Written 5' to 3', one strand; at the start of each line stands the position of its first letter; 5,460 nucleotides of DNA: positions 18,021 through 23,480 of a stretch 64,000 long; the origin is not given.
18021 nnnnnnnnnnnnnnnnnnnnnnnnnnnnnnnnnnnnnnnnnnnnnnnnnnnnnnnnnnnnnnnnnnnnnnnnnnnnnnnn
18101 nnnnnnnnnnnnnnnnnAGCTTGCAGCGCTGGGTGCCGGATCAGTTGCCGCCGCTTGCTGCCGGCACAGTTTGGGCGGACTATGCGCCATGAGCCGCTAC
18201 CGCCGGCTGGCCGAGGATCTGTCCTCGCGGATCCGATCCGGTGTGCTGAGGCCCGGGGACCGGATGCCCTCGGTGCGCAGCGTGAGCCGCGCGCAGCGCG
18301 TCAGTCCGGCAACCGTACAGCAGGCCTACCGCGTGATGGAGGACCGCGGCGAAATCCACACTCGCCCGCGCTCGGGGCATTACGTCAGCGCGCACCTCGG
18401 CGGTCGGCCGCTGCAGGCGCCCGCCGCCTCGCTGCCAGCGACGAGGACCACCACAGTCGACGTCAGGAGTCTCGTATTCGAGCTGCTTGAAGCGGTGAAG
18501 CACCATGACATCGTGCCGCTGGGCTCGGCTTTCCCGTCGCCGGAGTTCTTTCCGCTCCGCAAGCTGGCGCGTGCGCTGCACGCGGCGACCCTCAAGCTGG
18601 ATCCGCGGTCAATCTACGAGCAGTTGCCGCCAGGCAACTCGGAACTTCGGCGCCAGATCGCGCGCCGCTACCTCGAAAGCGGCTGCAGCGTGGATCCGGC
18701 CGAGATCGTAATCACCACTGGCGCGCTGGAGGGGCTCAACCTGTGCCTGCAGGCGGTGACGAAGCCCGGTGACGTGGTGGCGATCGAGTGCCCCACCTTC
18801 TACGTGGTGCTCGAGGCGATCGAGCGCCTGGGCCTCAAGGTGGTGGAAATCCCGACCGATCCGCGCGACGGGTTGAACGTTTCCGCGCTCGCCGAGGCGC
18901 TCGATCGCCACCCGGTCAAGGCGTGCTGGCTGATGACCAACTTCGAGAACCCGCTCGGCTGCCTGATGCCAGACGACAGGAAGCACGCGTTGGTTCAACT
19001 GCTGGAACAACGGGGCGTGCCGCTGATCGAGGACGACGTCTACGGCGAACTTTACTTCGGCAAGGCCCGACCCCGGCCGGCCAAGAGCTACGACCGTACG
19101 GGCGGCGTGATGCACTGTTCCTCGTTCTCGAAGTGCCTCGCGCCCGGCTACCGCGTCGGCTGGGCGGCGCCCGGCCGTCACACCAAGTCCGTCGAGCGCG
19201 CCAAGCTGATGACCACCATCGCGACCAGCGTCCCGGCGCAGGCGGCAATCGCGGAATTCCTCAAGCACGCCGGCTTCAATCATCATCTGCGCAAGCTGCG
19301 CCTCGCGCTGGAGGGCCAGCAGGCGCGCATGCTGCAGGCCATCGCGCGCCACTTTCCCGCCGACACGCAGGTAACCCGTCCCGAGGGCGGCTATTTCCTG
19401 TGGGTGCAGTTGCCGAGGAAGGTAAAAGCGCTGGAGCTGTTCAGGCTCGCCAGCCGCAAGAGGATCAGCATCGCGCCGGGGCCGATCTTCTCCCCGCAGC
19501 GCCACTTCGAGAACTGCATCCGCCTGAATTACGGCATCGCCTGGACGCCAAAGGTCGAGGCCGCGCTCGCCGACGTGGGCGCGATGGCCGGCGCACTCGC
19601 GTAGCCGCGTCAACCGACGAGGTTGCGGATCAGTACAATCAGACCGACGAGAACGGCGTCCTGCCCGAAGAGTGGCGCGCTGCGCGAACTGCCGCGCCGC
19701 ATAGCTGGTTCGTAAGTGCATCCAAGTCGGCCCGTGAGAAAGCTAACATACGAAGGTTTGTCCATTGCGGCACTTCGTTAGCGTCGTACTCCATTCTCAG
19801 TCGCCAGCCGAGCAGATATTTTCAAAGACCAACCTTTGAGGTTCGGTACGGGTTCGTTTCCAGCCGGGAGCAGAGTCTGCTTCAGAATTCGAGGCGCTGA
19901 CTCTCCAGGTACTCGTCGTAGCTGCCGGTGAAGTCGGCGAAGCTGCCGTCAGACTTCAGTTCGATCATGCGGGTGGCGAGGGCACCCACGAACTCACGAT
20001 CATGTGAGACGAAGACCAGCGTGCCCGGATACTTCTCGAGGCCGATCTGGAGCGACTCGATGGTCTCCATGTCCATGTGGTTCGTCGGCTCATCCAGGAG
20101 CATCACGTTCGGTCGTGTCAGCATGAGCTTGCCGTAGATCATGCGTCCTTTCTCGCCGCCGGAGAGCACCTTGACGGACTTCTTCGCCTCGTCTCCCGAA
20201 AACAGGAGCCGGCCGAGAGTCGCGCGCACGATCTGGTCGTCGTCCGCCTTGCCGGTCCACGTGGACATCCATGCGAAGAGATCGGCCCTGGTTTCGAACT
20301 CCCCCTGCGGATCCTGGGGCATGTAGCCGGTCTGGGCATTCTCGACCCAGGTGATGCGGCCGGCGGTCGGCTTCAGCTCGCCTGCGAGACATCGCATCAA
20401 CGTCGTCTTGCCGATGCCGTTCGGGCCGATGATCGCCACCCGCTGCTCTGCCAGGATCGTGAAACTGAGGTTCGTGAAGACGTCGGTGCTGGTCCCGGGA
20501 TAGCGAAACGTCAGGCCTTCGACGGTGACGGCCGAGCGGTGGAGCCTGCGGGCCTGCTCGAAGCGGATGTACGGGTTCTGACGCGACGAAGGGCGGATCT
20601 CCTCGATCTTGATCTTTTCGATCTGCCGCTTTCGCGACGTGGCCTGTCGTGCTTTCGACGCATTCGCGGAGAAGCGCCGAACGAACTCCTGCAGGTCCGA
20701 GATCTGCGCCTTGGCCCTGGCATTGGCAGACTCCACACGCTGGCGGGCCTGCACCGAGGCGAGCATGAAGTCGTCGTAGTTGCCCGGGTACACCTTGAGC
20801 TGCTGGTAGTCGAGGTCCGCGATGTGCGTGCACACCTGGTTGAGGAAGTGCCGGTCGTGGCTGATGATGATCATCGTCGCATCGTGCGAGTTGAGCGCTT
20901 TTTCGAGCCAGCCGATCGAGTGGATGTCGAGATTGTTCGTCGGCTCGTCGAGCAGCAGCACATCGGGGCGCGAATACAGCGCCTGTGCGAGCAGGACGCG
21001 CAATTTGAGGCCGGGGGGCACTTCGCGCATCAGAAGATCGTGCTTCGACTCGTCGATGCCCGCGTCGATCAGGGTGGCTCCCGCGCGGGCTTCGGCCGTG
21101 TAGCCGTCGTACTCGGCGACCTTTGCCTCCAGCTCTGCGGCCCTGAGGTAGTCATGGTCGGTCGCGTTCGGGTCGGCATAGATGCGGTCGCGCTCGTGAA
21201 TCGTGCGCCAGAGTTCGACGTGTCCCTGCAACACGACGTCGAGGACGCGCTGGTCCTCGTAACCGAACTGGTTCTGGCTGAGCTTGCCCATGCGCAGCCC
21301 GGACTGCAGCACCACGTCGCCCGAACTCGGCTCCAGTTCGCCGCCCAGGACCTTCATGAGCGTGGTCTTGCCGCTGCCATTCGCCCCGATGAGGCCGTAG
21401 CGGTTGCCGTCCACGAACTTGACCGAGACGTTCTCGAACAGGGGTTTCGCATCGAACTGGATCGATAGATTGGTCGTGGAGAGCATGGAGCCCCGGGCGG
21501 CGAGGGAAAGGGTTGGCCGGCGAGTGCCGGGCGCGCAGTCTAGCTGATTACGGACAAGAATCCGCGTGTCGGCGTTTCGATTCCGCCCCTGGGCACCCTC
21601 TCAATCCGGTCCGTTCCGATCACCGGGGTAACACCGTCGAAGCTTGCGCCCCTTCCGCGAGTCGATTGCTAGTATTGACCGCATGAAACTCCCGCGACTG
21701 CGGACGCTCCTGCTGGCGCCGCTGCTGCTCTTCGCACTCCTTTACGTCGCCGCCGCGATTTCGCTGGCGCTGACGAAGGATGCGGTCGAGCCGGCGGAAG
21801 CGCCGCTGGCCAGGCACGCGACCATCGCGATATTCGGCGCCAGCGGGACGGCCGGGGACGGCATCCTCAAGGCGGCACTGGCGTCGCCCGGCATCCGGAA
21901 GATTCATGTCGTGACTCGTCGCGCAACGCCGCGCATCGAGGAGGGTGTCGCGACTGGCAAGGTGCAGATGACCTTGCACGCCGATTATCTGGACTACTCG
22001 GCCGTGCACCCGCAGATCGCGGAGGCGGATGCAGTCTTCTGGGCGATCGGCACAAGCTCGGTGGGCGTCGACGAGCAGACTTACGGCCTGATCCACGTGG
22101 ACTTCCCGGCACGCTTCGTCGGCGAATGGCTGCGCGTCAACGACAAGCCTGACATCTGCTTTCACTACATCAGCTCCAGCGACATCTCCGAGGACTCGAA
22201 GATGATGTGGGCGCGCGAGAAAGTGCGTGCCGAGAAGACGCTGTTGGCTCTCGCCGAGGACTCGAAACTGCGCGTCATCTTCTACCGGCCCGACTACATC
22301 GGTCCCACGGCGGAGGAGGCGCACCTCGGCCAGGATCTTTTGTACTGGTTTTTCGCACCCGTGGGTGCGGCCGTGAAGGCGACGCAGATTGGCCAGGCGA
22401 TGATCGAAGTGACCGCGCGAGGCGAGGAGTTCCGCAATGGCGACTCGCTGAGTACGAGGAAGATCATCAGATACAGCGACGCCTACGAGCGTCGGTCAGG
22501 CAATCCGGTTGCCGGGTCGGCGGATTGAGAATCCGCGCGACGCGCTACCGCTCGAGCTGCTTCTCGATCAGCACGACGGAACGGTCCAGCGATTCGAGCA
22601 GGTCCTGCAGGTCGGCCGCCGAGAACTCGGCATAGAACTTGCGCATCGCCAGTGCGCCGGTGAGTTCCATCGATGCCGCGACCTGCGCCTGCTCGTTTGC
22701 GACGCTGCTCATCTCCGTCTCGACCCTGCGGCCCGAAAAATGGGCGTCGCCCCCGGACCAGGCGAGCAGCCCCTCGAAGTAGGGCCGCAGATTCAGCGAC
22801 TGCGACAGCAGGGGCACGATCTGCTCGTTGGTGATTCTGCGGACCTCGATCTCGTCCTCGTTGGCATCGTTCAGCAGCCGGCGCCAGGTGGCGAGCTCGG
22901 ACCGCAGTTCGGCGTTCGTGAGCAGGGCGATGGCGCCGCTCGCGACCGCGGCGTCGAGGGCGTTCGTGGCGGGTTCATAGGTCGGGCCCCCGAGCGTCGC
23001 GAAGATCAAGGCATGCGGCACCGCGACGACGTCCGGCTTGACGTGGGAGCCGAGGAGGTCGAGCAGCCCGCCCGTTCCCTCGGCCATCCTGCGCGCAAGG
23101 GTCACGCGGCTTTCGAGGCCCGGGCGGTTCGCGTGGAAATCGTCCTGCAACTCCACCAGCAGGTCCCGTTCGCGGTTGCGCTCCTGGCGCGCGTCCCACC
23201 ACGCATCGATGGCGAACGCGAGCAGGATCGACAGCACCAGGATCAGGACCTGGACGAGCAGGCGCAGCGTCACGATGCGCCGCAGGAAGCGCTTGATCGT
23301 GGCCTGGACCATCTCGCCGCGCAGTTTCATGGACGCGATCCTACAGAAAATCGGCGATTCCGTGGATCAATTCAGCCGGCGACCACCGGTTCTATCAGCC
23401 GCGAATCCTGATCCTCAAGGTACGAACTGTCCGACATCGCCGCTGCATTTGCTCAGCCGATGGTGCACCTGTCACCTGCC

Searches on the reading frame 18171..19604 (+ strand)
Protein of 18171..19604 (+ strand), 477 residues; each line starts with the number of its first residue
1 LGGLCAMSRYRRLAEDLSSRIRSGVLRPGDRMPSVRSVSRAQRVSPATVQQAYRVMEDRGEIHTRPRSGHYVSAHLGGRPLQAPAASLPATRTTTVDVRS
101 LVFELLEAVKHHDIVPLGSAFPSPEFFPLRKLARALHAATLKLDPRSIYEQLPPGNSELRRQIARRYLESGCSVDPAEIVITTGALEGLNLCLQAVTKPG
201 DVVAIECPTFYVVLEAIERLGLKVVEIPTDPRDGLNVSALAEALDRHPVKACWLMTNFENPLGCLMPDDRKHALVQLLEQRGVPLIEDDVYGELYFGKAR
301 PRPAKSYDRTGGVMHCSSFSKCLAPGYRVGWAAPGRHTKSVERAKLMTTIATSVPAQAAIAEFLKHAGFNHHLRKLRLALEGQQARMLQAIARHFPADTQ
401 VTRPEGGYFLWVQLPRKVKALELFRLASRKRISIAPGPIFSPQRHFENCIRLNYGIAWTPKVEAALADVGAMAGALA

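Call 9: search_protein_families(library=pfam, proteins=[window:18171-19604:+], max_evalue=0.01)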
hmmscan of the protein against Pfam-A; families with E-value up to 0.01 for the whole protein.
window:18171-19604:+ (477 aa): 3 families
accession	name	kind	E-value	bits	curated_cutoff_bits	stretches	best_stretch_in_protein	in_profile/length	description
PF00155.27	Aminotran_1_2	-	1.1e-31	110.8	19.7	1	143-454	30-346/361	Aminotransferase class I and II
PF00392.27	GntR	-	3.6e-12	46.2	27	1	10-72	2-64/64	Bacterial regulatory proteins, gntR family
PF14502.12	HTH_41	-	0.01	15.7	25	0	28-64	2-38/48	Helix-turn-helix domain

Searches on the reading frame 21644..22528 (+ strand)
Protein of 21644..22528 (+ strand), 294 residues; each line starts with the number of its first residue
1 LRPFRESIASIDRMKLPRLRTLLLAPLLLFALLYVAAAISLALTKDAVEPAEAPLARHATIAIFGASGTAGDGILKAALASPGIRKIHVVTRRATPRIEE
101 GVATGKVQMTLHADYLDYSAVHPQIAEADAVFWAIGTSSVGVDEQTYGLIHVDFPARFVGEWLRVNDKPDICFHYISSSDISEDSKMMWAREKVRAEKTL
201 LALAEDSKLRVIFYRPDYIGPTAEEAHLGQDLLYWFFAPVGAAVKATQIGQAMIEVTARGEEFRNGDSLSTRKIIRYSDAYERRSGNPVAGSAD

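Call 10: search_protein_families(library=pfam, proteins=[window:21644-22528:+], max_evalue=0.01)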
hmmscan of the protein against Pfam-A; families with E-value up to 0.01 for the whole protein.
window:21644-22528:+ (294 aa): 3 families
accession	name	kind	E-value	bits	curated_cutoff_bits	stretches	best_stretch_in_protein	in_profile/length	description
PF13460.12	NAD_binding_10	-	0.00057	20.2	27.2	1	65-143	1-74/184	NAD(P)H-binding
PF01370.27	Epimerase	-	0.0015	18.5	20.9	1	61-183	1-120/240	NAD dependent epimerase/dehydratase family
PF05368.20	NmrA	-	0.0039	17.3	27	1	59-145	3-87/298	NmrA-like family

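Call 21: search_protein_families(library=ncbifam, proteins=[window:21644-22528:+], max_evalue=0.01)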
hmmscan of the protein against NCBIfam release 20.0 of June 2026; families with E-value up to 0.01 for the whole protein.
window:21644-22528:+ (294 aa): 0 families

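Call 88: search_protein_families(library=phrogs, proteins=[window:21644-22528:+], max_evalue=0.001)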
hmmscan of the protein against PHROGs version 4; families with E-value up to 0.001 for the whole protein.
window:21644-22528:+ (294 aa): 0 families

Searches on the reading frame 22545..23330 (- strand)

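Call 10: search_protein_families(library=pfam, proteins=[window:22545-23330:-], max_evalue=0.01)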
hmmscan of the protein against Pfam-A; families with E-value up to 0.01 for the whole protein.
window:22545-23330:- (261 aa): 1 family
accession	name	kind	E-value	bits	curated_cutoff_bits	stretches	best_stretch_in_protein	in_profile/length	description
PF19578.4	DUF6090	-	0.0019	18.5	23.5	1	28-145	2-118/182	Family of unknown function (DUF6090)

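Call 21: search_protein_families(library=ncbifam, proteins=[window:22545-23330:-], max_evalue=0.01)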
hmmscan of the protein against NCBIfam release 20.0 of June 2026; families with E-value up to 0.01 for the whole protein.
window:22545-23330:- (261 aa): 0 families

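Call 88: search_protein_families(library=phrogs, proteins=[window:22545-23330:-], max_evalue=0.001)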
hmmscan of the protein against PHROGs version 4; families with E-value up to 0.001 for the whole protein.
window:22545-23330:- (261 aa): 0 families
